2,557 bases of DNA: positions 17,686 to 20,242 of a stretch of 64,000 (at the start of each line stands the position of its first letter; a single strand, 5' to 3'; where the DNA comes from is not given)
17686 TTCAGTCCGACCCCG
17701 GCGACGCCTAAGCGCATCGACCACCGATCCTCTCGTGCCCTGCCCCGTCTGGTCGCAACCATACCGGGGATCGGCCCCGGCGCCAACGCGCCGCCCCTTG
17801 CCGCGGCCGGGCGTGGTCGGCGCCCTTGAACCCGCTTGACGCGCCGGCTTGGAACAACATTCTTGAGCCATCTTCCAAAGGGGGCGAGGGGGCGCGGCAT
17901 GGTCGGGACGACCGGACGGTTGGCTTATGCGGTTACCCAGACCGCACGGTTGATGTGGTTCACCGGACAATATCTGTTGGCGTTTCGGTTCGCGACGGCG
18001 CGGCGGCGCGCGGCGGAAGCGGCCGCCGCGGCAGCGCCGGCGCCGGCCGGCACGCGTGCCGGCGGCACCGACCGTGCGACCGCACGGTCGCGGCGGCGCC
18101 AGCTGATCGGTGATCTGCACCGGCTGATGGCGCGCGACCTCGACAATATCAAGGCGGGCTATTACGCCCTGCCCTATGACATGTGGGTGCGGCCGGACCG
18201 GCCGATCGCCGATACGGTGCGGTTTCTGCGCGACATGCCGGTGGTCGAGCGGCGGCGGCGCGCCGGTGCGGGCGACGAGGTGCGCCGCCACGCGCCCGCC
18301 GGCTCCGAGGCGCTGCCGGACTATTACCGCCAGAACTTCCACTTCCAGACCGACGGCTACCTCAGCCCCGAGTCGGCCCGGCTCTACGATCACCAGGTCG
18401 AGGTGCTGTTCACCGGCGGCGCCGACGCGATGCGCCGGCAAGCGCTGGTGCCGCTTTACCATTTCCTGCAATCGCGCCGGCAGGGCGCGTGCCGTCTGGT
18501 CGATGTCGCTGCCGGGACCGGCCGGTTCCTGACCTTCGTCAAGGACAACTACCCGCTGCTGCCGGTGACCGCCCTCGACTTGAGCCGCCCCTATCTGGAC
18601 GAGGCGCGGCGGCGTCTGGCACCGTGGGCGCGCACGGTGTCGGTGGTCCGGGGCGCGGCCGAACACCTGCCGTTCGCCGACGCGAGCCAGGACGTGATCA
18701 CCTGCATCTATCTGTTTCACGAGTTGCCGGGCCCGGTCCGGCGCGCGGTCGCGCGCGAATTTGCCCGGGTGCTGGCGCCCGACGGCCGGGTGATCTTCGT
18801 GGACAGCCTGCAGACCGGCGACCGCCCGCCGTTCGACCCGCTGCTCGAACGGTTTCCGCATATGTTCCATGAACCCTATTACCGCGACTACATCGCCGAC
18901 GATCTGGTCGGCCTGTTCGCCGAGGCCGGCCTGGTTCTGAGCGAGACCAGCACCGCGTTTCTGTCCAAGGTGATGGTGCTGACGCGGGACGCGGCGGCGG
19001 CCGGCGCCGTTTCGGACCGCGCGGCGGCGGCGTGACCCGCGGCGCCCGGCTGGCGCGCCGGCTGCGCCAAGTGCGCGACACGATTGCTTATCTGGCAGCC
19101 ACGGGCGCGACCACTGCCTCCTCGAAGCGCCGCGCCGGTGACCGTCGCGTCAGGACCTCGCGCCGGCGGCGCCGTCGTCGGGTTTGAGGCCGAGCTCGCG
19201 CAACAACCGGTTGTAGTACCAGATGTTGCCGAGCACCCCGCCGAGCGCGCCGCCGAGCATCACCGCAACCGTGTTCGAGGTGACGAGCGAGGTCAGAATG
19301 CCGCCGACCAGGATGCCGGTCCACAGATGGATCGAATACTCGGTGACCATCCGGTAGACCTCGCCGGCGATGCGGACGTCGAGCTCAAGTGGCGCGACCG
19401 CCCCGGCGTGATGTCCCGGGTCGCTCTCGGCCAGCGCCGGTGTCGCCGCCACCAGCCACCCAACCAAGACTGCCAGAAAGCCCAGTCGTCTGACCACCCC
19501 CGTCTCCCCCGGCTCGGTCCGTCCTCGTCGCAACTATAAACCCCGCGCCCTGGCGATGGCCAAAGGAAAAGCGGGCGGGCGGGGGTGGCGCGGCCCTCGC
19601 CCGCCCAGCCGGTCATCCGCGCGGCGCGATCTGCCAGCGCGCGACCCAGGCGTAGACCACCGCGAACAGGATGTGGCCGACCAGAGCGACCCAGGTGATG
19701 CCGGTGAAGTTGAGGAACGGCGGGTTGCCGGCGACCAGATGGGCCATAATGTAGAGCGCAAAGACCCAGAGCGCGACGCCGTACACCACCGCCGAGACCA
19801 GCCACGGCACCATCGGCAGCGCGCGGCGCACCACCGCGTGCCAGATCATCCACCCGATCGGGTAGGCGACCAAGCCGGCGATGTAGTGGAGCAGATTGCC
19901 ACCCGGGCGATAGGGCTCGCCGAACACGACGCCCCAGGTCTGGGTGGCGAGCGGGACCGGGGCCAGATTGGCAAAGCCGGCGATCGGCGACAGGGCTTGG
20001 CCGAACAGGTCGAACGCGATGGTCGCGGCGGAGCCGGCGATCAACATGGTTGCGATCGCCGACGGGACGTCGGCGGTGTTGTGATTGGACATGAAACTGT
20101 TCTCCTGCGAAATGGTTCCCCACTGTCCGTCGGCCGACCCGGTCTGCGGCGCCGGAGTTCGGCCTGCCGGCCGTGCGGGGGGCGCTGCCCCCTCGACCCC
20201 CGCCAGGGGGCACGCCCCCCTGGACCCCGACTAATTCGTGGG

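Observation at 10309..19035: Gene cluster predicted to build a formylated, sulfated amino-sugar glycan, with two unusual domain fusions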

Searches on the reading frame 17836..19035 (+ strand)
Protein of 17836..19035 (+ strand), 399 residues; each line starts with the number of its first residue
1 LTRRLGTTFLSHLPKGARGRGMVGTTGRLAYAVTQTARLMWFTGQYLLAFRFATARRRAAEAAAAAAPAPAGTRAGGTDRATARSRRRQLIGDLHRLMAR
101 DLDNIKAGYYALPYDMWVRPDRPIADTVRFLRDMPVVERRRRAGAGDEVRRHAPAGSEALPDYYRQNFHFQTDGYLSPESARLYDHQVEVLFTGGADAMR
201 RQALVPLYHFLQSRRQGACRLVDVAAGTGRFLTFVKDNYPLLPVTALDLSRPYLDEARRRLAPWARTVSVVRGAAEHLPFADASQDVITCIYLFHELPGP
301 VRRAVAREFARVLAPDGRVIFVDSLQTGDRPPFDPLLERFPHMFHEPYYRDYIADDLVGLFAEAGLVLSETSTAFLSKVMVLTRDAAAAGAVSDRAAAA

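Call 6: search_protein_families(library=pfam, proteins=[window:17836-19035:+], max_evalue=0.01)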
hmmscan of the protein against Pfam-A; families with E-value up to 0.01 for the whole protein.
window:17836-19035:+ (399 aa): 7 families
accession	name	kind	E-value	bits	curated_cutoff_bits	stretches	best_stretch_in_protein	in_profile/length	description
PF13649.12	Methyltransf_25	-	1.7e-18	67.6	27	1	222-317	2-97/97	Methyltransferase domain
PF08241.18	Methyltransf_11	-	1.8e-17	64.2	21.2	1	222-321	1-95/95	Methyltransferase domain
PF08242.18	Methyltransf_12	-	4.2e-13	50.3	30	1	222-319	1-98/98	Methyltransferase domain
PF13489.12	Methyltransf_23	-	3.6e-09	37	27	1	201-368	6-161/164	Methyltransferase domain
PF01209.24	Ubie_methyltran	-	4.6e-08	33.1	20.1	1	214-323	45-153/233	ubiE/COQ5 methyltransferase family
PF13847.12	Methyltransf_31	-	1.3e-07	31.8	27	1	217-324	3-112/145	Methyltransferase domain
PF00891.24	Methyltransf_2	-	3.7e-05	23.6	22.3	1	216-328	61-171/210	O-methyltransferase domain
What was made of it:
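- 17836..19035 (+): G: divergent class I SAM methyltransferase; start codon uncertain and membership of the pathway not shown. PF13649 1.7e-18 (call 6).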

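Call 8: search_protein_families(library=ncbifam, proteins=[window:17836-19035:+], max_evalue=0.01)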
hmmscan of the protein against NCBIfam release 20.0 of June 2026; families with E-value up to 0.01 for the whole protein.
window:17836-19035:+ (399 aa): 27 families (the best 25 are shown)
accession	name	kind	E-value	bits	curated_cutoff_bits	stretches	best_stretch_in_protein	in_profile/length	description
NF038261.1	rhodoquin_RquA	equivalog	1e-15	58.1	175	1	160-364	1-195/218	rhodoquinone biosynthesis methyltransferase RquA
TIGR01934.1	MenG_MenH_UbiE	subfamily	3.2e-15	56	158.35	1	184-328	12-148/223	ubiquinone/menaquinone biosynthesis methyltransferase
NF001244.0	PRK00216.1-5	equivalog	6.4e-13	48.5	216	1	181-328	18-160/236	bifunctional demethylmenaquinone methyltransferase/2-methoxy-6-polyprenyl-1,4-benzoquinol methylase UbiE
NF043040.1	corrin_prot_MT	hypoth_equivalog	3.8e-12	46.1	180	1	181-325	12-151/216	corrinoid protein-associated methyltransferase CpaM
NF045667.1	MTase_DVU1556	equivalog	2.2e-09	37.1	155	1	216-326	21-124/213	DVU_1556 family methyltransferase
NF001241.0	PRK00216.1-2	equivalog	4.5e-08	33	327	1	181-322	21-148/231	demethylmenaquinone methyltransferase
NF052510.1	methyltran_MpqE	exception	4.7e-08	32.7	335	1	181-323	16-153/234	methyl-plastoquinone biosynthesis methyltransferase MpqE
TIGR02072.1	BioC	equivalog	5.7e-08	32.8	184.95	1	201-321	17-132/244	malonyl-ACP O-methyltransferase BioC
NF001242.0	PRK00216.1-3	equivalog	6.5e-08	32.3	351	1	208-323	61-177/258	bifunctional demethylmenaquinone methyltransferase/2-methoxy-6-polyprenyl-1,4-benzoquinol methylase UbiE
NF041675.1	sarc_dimgly_tmase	equivalog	7.3e-08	32.7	550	1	219-351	68-203/278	sarcosine/dimethylglycine N-methyltransferase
NF000476.1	myrA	exception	1.1e-07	31.7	625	1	221-365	109-237/295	23S rRNA (guanine(748)-N(1))-methyltransferase MyrA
NF001243.0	PRK00216.1-4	equivalog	7.3e-07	28.7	235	1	220-326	50-156/237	demethylmenaquinone methyltransferase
NF045825.1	FAmtase_mtf2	equivalog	1.5e-06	27.7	400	1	207-331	47-168/248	fatty-acid O-methyltransferase Mtf2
TIGR02752.1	MenG_heptapren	equivalog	1.6e-06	27.8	419.85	1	219-326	47-154/231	demethylmenaquinone methyltransferase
NF045823.1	PthPhpthDimycoMt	equivalog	2.5e-06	26.8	300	1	220-329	69-174/256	phthiotriol/phenolphthiotriol dimycocerosates methyltransferase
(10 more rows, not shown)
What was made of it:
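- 17836..19035 (+): All NCBIfam hits are far below cut-off (call 8).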

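Call 80: search_dna_similar(query=window:17836-19035:+, collection=plasmids, mode=protein, max_evalue=1e-20, max_rows=10)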
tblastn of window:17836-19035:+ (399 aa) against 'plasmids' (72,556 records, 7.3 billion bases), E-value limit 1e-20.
Records with a match: 2; places in all: 2; records where one place covers at least 80% of the query: 1.
Best place of each record, by identity: <60% 2.
By first word of the organism name: Indioceanicola 1; Microvirga 1.
By predicted mobility (MOB-suite, as given by PLSDB): non-mobilizable 2.
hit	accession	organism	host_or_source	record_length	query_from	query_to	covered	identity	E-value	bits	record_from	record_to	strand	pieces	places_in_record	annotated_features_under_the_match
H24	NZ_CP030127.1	Indioceanicola profundi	sediment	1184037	28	384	89%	50.6%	5e-84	286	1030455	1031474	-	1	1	none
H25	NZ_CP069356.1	Microvirga sp. VF16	Vachellia farnesiana,Cell culture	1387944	90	384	74%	46.5%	3e-63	226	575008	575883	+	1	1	none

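Call 81: get_annotated_region(hit=H24, flank=9000)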
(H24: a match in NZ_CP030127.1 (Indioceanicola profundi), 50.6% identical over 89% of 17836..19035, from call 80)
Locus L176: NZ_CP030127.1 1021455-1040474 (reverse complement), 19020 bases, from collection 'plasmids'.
description: Indioceanicola profundi strain SCSIO 08040 plasmid unnamed1, complete sequence
organism: Indioceanicola profundi (NCBI taxid 2220096)
taxonomy: Bacteria; Pseudomonadota; Alphaproteobacteria; Rhodospirillales; Azospirillaceae; Indioceanicola; Indioceanicola profundi
host: -; source: sediment; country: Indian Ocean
typing (MOB-suite, as given by PLSDB): non-mobilizable
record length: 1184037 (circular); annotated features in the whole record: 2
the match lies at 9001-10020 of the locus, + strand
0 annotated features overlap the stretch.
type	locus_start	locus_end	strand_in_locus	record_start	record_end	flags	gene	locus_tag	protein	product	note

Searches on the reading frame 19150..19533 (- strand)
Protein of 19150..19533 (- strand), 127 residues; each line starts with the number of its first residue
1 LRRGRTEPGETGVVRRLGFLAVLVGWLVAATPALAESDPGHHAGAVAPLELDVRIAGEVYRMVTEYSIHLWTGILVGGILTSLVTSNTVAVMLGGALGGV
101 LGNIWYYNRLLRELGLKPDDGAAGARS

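Call 18: search_protein_families(library=pfam, proteins=[window:19150-19533:-], max_evalue=0.001)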
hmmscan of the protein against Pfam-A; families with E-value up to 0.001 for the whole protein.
window:19150-19533:- (127 aa): 0 families

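Call 39: search_protein_families(library=pfam, proteins=[window:19150-19533:-], max_evalue=10)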
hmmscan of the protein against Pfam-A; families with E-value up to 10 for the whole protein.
window:19150-19533:- (127 aa): 2 families
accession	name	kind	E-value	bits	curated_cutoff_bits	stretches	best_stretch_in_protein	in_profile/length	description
PF13488.11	Gly-zipper_Omp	-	0.002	18.4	25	1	71-105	4-38/46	Glycine zipper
PF11808.13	PhoR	-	0.51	11.2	27.1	1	74-115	12-53/86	Phosphate regulon sensor protein PhoR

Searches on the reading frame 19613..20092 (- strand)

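Call 18: search_protein_families(library=pfam, proteins=[window:19613-20092:-], max_evalue=0.001)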
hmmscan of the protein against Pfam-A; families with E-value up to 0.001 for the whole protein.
window:19613-20092:- (159 aa): 0 families

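Call 39: search_protein_families(library=pfam, proteins=[window:19613-20092:-], max_evalue=10)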
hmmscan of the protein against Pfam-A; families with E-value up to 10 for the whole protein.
window:19613-20092:- (159 aa): 1 family
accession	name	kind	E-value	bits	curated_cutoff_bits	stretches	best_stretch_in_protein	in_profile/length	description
PF11085.13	YqhR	-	0.7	10.2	27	1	95-145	93-144/165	Conserved membrane protein YqhR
